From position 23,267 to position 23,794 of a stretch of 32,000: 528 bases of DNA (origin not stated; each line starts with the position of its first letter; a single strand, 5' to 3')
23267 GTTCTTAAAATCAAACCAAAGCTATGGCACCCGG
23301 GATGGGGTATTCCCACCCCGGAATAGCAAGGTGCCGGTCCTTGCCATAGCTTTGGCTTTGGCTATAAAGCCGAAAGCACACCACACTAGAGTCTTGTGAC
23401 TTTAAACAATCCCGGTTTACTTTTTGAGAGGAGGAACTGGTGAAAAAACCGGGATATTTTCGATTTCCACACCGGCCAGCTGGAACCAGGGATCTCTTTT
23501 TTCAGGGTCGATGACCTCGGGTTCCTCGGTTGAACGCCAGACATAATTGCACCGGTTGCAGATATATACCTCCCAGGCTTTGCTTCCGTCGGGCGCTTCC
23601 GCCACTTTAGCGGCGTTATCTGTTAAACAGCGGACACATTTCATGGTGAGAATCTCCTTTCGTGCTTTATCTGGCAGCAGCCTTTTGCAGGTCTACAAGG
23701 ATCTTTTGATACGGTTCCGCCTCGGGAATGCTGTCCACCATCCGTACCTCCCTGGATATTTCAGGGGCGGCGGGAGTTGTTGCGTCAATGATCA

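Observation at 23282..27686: Apparently 100% identical 1838-bp direct repeat duplicating the C+D decarboxylase pair on both sides of ubiX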

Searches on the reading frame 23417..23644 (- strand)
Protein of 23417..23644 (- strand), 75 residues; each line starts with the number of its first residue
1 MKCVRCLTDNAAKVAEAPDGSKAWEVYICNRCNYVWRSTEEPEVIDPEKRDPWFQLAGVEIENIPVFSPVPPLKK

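Call 6: search_protein_families(library=pfam, proteins=[window:23417-23644:-])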
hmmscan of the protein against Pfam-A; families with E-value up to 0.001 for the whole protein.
window:23417-23644:- (75 aa): 0 families

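Call 9: find_encoding_contigs(protein=window:23417-23644:-, flank=10000, max_places=10)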
Protein window:23417-23644:- (75 aa): 8 contigs read that carry it; 4 places shown.
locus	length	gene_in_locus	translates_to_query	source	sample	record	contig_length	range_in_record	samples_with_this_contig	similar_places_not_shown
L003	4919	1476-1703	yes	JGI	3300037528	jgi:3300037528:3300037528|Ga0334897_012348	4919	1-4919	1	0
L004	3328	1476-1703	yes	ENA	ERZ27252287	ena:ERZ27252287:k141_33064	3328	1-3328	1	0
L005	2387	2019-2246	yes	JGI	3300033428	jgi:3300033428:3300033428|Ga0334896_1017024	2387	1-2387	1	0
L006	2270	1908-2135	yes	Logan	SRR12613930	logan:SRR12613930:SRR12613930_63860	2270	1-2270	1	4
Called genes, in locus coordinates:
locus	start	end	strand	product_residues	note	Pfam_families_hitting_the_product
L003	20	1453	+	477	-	PF20695:UbiD_N, PF01977:UbiD, PF20696:UbiD_C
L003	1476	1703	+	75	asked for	PF26358:EcdD_BsdD_detox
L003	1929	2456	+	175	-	PF00293:NUDIX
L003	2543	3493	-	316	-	PF00126:HTH_1, PF03466:LysR_substrate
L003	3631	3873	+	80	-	-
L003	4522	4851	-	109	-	PF13556:HTH_30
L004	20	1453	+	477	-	PF20695:UbiD_N, PF01977:UbiD, PF20696:UbiD_C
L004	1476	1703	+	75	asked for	PF26358:EcdD_BsdD_detox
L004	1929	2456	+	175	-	PF00293:NUDIX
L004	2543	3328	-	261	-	?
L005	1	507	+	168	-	?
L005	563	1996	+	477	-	PF20695:UbiD_N, PF01977:UbiD, PF20696:UbiD_C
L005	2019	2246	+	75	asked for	PF26358:EcdD_BsdD_detox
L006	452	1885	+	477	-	PF20695:UbiD_N, PF01977:UbiD, PF20696:UbiD_C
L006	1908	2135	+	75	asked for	PF26358:EcdD_BsdD_detox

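Call 28: search_solved_structures(query=window:23417-23644:-, max_evalue=0.01, show_alignments=1)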
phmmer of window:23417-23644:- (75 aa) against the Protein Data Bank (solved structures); distinct sequences matched with E-value up to 0.01: 3.
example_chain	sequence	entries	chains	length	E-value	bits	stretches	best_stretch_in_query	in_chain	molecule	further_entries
7ae4_a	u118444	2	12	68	1.6e-16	63.2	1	1-75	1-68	Protein ShdD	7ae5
7ae7_a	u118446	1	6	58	2.5e-13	53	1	1-51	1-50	Protein ShdD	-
3jqh_A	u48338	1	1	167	0.0031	20.9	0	6-27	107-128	C-type lectin domain family 4 member M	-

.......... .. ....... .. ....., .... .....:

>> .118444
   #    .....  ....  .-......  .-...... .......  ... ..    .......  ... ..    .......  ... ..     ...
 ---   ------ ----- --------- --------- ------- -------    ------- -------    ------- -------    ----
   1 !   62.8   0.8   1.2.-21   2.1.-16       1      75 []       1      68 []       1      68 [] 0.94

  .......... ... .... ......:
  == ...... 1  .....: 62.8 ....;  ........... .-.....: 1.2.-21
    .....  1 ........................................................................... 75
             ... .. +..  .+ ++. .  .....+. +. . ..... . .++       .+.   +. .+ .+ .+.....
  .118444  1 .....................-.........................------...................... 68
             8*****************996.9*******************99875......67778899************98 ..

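Call 33: search_protein_families(library=ncbifam, proteins=[window:23417-23644:-])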
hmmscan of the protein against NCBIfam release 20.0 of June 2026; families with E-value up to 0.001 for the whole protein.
window:23417-23644:- (75 aa): 1 family
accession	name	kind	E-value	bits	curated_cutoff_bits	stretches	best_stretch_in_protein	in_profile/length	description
NF041205.1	VdcD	equivalog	2.4e-23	81.7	30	1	3-73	1-70/70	non-oxidative hydroxyarylic acid decarboxylases subunit D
